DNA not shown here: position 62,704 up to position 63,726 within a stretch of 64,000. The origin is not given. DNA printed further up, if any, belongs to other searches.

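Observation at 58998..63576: Orphan NrfC/NrfD-type quinone module bracketed by two membrane-anchored GcvH-fold paralogues, one fused to a periplasmic PstS-like binding domain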

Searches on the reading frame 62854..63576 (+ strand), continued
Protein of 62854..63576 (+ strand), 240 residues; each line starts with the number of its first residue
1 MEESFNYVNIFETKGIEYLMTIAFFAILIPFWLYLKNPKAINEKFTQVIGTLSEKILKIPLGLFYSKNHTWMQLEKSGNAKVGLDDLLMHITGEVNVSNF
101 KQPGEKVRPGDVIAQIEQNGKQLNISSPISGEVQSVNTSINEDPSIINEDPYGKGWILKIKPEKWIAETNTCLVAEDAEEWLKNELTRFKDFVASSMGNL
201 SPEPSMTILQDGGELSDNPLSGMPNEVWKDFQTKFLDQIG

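Call 84: search_protein_representatives(alignment_id=A7)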
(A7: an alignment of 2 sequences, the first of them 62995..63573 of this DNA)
Query: 2 sequences, 193 profile positions. Proteins with E-value up to 0.001 (for the whole library): 7376; up to 1e-10: 2545; up to 1e-30: 344. The best 150 are listed.
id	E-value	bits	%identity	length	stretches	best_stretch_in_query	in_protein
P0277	7.6e-78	276.9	-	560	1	4-192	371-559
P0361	9.4e-76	270.1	-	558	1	3-192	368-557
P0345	1.7e-75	269.2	-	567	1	4-190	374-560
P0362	2.6e-75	268.7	-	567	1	3-192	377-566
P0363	4.6e-75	267.9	-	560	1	5-191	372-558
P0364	8.6e-74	263.7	-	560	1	4-192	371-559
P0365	1.5e-73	262.9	-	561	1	3-191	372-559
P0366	1.9e-73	262.6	-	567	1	3-192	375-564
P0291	3.5e-73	261.7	-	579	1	4-192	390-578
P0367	5.8e-73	261.0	-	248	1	4-191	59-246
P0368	7.0e-73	260.7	-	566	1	4-191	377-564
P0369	9.6e-73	260.3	-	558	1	4-191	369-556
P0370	1.8e-72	259.4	-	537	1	6-191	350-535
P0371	2.7e-72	258.8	-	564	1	3-190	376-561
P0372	4.6e-72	258.1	-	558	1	3-191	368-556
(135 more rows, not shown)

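Call 89: search_protein_families(library=pfam, proteins=[L208:11393-12715:-, L250:11369-12715:-, L253:3085-4413:-, L254:11371-12723:-, L254:13958-14374:-, L254:14933-15955:-, L250:13494-14591:-, L253:2252-3013:-], max_evalue=0.001)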
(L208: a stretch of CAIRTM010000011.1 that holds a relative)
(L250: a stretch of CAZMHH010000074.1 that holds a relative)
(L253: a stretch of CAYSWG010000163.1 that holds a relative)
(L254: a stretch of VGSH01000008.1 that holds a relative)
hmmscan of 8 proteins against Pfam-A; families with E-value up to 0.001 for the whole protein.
L208:11393-12715:- (441 aa): 2 families
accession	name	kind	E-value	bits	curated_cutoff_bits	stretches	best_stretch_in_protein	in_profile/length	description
PF07690.21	MFS_1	-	5.6e-29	101.6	33.4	1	48-371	27-345/347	Major Facilitator Superfamily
PF23262.1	NFD4_C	-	2.5e-06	27.9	27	1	220-385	8-173/215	NFD4, C-terminal domain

L250:11369-12715:- (449 aa): 1 family
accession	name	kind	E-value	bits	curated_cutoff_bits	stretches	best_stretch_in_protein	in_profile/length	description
PF07690.21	MFS_1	-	4.5e-34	118.3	33.4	2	45-374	24-345/347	Major Facilitator Superfamily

L253:3085-4413:- (443 aa): 2 families
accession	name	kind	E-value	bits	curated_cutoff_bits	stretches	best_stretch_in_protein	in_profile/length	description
PF07690.21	MFS_1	-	6.1e-29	101.4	33.4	1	46-371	25-345/347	Major Facilitator Superfamily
PF23262.1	NFD4_C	-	0.00019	21.7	27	1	220-379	8-167/215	NFD4, C-terminal domain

L254:11371-12723:- (451 aa): 2 families
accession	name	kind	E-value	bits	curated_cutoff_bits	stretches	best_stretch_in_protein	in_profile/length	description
PF07690.21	MFS_1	-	3.6e-37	128.5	33.4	2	58-381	27-345/347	Major Facilitator Superfamily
PF23262.1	NFD4_C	-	5.3e-07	30.1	27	1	230-390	8-168/215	NFD4, C-terminal domain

L254:13958-14374:- (139 aa): 0 families

L254:14933-15955:- (341 aa): 3 families
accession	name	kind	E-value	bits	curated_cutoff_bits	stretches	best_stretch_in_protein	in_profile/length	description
PF01000.31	RNA_pol_A_bac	-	8.1e-38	129.7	33.9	1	61-176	1-119/119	RNA polymerase Rpb3/RpoA insert domain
PF03118.21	RNA_pol_A_CTD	-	1.5e-26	92.3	23.8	1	250-309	8-67/67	Bacterial RNA polymerase, alpha chain C terminal domain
PF01193.29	RNA_pol_L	-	1.9e-24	85.6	24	1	31-226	1-74/74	RNA polymerase Rpb3/Rpb11 dimerisation domain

L250:13494-14591:- (366 aa): 2 families
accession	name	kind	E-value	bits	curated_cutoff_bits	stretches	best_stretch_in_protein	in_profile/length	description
PF07991.19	KARI_N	-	2.4e-45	154.5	20.6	1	27-195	1-162/165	Acetohydroxy acid isomeroreductase, NADPH-binding domain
PF01450.25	KARI_C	-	1e-39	136.6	29.1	1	202-346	1-143/144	Ketol-acid reductoisomerase, C-terminal domain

L253:2252-3013:- (254 aa): 1 family
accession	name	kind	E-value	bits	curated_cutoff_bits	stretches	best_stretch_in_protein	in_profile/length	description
PF01597.25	GCV_H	-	1.5e-21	76.9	22.2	1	80-190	2-112/122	Glycine cleavage H-protein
